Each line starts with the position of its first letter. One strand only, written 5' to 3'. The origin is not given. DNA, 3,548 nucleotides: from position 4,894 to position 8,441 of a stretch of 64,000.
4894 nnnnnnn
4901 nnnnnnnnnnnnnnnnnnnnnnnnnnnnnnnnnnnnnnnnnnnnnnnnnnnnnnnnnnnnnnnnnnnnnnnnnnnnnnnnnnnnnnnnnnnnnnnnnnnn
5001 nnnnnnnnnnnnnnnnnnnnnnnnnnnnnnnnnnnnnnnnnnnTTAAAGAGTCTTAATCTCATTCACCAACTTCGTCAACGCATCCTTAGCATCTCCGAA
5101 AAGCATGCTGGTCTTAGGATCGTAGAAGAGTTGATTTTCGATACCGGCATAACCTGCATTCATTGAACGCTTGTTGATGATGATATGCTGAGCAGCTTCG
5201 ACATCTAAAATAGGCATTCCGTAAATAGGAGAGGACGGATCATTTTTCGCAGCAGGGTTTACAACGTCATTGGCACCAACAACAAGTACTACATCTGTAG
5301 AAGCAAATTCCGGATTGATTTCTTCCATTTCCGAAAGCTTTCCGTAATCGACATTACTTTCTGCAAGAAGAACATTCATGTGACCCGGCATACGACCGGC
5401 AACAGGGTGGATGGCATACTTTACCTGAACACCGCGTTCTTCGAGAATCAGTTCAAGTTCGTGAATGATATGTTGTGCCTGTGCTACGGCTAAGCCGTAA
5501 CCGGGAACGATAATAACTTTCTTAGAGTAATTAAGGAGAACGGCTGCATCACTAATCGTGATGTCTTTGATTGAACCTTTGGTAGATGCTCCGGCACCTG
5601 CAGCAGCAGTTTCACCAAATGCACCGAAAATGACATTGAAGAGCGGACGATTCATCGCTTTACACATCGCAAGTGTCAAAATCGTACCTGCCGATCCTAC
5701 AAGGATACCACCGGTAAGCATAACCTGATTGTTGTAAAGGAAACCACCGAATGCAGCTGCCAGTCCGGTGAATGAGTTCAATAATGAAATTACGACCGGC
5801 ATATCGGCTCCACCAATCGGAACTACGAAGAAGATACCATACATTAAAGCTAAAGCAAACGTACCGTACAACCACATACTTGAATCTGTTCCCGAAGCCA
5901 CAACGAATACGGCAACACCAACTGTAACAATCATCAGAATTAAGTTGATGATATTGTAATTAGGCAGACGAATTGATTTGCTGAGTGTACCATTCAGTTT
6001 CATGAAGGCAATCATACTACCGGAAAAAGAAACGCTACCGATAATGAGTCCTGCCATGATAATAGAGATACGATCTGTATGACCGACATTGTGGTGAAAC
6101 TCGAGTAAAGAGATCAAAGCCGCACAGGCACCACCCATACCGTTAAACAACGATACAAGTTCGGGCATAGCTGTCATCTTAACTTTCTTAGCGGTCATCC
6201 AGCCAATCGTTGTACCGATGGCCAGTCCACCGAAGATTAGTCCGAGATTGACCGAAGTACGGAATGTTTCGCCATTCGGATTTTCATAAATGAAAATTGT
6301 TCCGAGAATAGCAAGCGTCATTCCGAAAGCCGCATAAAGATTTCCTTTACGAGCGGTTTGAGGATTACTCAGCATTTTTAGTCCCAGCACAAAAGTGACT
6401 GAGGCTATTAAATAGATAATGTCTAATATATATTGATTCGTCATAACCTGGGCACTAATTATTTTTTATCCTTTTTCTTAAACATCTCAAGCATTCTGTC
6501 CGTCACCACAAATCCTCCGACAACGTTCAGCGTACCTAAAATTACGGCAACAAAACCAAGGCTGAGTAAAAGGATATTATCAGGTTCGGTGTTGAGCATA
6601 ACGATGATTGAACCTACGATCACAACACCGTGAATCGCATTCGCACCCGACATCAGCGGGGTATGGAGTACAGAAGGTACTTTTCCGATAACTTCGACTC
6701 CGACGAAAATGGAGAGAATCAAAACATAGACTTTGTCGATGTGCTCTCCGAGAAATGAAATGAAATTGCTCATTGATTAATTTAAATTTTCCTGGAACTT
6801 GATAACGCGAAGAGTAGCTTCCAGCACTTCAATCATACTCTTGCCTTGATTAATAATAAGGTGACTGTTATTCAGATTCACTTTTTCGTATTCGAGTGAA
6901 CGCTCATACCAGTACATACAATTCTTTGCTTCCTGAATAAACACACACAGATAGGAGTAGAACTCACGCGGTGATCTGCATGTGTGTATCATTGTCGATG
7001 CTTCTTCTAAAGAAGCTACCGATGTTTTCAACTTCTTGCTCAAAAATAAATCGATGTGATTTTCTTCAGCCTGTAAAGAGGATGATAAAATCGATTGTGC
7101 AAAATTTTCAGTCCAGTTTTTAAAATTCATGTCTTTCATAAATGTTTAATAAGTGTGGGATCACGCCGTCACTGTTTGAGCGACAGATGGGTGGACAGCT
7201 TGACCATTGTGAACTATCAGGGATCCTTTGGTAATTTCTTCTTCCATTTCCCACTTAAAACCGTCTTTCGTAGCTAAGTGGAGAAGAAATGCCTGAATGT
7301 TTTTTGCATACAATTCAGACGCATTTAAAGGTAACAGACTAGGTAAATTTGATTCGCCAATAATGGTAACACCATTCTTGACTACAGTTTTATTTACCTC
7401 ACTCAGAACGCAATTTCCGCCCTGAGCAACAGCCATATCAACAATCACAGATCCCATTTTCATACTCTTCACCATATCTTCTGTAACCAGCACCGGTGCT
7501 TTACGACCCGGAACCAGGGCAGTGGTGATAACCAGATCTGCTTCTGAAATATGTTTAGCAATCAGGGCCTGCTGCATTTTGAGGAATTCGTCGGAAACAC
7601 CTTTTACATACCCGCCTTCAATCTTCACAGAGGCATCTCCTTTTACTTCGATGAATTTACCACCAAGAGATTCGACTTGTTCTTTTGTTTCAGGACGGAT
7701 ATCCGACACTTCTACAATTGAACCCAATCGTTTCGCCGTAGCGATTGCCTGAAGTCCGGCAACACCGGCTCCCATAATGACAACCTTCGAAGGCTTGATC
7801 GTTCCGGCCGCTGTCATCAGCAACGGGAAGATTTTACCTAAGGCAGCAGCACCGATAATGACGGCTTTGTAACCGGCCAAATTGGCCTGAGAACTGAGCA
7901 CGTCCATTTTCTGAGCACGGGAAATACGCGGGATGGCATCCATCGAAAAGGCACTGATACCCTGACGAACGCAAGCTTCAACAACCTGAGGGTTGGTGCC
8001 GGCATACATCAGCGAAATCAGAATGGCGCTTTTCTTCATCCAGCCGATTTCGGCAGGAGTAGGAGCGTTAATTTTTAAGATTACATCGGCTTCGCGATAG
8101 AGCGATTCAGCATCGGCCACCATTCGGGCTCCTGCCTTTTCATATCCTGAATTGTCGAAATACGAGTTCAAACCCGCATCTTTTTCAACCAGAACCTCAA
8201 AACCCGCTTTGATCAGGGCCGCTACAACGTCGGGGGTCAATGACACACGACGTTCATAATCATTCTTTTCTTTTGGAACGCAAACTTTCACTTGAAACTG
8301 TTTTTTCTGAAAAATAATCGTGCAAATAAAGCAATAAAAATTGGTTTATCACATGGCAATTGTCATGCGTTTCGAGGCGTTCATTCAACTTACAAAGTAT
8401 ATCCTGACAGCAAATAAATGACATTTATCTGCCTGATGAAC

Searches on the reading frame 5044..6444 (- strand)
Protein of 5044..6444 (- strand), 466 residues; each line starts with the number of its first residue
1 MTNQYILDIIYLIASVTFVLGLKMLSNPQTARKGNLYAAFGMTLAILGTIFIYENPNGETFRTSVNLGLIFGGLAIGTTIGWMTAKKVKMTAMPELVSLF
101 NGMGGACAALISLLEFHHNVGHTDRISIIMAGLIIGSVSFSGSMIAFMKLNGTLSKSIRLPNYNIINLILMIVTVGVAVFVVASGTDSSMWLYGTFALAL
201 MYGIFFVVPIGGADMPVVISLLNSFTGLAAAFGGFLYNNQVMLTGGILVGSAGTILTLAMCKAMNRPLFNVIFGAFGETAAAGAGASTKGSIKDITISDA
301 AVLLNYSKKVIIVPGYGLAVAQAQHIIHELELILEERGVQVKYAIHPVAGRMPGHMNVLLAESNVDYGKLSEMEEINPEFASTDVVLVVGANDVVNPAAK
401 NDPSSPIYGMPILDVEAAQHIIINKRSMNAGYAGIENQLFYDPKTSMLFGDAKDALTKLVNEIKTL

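Call 50: search_protein_families(library=pfam, proteins=[window:5044-6444:-], max_evalue=0.00001)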
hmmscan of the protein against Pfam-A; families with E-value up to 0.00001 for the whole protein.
window:5044-6444:- (466 aa): 1 family
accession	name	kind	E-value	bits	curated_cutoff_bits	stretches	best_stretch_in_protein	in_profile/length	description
PF02233.22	PNTB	-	3.3e-179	597.1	31.7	1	9-461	3-455/456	NAD(P) transhydrogenase beta subunit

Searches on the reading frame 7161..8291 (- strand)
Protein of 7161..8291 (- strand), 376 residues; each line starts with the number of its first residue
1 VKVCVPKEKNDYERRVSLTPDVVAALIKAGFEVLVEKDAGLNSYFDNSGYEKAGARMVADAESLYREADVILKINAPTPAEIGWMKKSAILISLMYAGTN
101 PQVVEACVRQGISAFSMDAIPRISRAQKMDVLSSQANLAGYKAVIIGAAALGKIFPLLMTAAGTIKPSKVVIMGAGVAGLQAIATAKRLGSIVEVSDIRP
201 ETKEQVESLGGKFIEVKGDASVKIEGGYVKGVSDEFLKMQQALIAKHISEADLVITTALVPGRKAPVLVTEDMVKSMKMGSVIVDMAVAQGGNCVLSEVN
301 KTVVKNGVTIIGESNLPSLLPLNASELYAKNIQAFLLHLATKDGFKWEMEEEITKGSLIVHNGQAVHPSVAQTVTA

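Call 50: search_protein_families(library=pfam, proteins=[window:7161-8291:-], max_evalue=0.00001)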
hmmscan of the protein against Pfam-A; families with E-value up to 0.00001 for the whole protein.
window:7161-8291:- (376 aa): 2 families
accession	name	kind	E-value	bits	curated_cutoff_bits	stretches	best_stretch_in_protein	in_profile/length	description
PF01262.27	AlaDh_PNT_C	-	4.1e-68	229.4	23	1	143-367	1-213/214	Alanine dehydrogenase/PNT, C-terminal domain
PF05222.21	AlaDh_PNT_N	-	2.6e-43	148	30.4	1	5-139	2-136/136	Alanine dehydrogenase/PNT, N-terminal domain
